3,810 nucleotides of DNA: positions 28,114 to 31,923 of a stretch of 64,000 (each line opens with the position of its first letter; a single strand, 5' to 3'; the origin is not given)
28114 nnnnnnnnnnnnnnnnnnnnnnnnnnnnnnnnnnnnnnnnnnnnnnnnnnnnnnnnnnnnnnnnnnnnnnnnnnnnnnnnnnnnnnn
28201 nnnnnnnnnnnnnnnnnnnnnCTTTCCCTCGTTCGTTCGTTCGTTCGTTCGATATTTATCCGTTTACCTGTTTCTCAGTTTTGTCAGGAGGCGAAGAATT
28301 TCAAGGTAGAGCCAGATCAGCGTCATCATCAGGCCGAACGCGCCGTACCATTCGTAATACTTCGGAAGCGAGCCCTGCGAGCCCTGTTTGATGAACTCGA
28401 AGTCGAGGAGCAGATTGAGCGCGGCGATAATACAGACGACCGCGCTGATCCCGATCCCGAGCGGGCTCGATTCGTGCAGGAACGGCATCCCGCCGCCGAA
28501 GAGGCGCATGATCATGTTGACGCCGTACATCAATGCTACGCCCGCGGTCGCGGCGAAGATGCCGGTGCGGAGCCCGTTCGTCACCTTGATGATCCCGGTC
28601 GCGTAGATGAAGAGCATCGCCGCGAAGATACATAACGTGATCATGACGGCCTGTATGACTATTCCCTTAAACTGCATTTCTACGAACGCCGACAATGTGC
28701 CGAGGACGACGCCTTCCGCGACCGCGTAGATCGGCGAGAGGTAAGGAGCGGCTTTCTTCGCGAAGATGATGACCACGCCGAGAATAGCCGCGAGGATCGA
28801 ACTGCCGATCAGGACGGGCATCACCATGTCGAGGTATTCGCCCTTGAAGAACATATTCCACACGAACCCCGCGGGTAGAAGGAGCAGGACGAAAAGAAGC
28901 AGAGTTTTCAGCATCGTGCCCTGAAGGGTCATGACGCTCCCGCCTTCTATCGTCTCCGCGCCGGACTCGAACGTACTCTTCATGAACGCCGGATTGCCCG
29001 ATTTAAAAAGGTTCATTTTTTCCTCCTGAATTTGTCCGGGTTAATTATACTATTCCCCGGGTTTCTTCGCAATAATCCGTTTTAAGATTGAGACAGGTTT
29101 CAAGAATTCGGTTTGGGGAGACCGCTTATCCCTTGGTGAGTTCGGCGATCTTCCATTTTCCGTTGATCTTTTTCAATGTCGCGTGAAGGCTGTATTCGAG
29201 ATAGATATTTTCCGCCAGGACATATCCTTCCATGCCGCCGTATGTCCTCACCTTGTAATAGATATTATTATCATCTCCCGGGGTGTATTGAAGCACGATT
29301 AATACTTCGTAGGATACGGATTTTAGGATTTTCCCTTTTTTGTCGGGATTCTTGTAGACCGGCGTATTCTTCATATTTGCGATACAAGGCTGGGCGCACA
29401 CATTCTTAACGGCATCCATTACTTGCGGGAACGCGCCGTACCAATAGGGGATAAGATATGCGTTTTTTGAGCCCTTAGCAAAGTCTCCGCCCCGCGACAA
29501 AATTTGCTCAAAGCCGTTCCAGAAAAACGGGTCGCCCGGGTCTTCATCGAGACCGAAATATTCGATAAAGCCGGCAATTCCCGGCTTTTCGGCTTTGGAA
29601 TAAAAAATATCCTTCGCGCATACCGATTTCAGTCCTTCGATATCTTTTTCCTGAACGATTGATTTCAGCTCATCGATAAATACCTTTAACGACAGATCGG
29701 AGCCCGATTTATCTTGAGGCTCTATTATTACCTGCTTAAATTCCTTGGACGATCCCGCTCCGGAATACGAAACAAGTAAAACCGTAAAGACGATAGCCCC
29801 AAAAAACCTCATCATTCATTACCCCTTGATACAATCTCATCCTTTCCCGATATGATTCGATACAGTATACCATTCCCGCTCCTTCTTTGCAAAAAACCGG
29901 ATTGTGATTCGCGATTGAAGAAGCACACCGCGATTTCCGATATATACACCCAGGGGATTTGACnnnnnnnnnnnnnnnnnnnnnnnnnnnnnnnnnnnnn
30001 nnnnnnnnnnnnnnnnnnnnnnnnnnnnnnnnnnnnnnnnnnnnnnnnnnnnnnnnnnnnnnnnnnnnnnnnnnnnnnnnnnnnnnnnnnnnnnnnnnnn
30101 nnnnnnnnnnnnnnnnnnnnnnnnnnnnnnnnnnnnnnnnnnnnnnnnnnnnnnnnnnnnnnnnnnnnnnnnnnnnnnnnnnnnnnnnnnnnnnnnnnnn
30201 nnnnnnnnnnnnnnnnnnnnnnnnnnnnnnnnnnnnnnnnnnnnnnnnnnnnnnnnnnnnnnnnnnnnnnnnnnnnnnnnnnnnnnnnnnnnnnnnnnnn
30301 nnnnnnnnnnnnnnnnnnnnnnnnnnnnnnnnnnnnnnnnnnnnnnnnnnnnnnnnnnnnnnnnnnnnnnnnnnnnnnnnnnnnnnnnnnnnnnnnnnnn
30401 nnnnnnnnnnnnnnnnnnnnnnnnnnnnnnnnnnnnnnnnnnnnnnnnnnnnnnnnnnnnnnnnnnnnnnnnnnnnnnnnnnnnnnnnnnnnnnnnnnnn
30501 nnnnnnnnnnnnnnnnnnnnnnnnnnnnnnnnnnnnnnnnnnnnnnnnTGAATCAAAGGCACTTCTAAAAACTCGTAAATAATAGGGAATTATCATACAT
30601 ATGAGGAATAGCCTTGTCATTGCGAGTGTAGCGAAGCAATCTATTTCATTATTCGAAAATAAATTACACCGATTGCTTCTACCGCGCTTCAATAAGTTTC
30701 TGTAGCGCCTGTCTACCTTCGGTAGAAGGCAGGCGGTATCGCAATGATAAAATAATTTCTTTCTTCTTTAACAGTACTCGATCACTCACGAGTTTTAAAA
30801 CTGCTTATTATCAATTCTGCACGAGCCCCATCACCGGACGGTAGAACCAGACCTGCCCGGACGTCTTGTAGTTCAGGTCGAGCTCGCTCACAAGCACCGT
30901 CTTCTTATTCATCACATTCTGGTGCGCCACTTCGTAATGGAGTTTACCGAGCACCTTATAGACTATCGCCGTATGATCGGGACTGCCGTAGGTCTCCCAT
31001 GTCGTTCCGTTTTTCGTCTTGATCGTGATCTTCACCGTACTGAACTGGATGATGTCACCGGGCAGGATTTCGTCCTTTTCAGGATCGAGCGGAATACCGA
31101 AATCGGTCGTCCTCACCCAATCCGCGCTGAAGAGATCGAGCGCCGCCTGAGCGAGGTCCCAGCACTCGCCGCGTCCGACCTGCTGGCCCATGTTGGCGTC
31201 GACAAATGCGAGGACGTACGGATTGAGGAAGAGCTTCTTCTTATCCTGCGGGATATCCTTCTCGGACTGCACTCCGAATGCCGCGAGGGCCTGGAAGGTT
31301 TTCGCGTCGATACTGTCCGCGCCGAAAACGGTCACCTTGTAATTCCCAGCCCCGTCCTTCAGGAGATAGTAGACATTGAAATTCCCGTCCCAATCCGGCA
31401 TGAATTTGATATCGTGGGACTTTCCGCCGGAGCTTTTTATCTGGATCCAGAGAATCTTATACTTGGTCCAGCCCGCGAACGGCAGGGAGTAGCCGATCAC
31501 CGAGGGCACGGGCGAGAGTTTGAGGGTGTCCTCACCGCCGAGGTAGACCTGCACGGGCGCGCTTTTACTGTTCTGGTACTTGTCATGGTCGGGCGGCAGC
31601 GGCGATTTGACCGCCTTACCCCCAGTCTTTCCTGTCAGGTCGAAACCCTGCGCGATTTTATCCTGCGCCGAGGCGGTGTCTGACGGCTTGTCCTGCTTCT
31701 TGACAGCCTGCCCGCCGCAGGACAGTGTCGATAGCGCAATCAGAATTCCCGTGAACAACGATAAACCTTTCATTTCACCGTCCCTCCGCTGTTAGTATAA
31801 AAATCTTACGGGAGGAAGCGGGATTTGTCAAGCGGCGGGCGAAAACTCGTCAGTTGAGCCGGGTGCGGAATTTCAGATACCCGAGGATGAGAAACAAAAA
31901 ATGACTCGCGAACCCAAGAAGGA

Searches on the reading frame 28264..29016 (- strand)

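Call 72: search_protein_families(library=pfam, proteins=[window:28264-29016:-], max_evalue=0.00001)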
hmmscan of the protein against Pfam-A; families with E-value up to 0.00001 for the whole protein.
window:28264-29016:- (250 aa): 2 families
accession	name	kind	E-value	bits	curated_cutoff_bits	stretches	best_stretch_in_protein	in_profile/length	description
PF12811.12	BaxI_1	-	3e-72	243.4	26.2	1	8-249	1-233/233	Bax inhibitor 1 like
PF01027.25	Bax1-I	-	7.3e-10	39.4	34.1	1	35-244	4-207/207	Inhibitor of apoptosis-promoting Bax1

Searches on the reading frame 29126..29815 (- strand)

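Call 72: search_protein_families(library=pfam, proteins=[window:29126-29815:-], max_evalue=0.00001)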
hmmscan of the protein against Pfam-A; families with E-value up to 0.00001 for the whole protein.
window:29126-29815:- (229 aa): 1 family
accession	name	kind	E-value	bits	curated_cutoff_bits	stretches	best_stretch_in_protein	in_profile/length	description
PF08239.17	SH3_3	-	8.6e-06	26.3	27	0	151-204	3-53/54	Bacterial SH3 domain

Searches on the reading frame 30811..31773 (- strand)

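Call 72: search_protein_families(library=pfam, proteins=[window:30811-31773:-], max_evalue=0.00001)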
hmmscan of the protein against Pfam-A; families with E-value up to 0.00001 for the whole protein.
window:30811-31773:- (320 aa): 1 family
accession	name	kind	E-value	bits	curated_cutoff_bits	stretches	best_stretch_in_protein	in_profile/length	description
PF25459.1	AIM3_BBC1_C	-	1.8e-22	80.3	27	1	187-315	27-172/180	AIM3/BBC1 Cysteine proteinase-fold domain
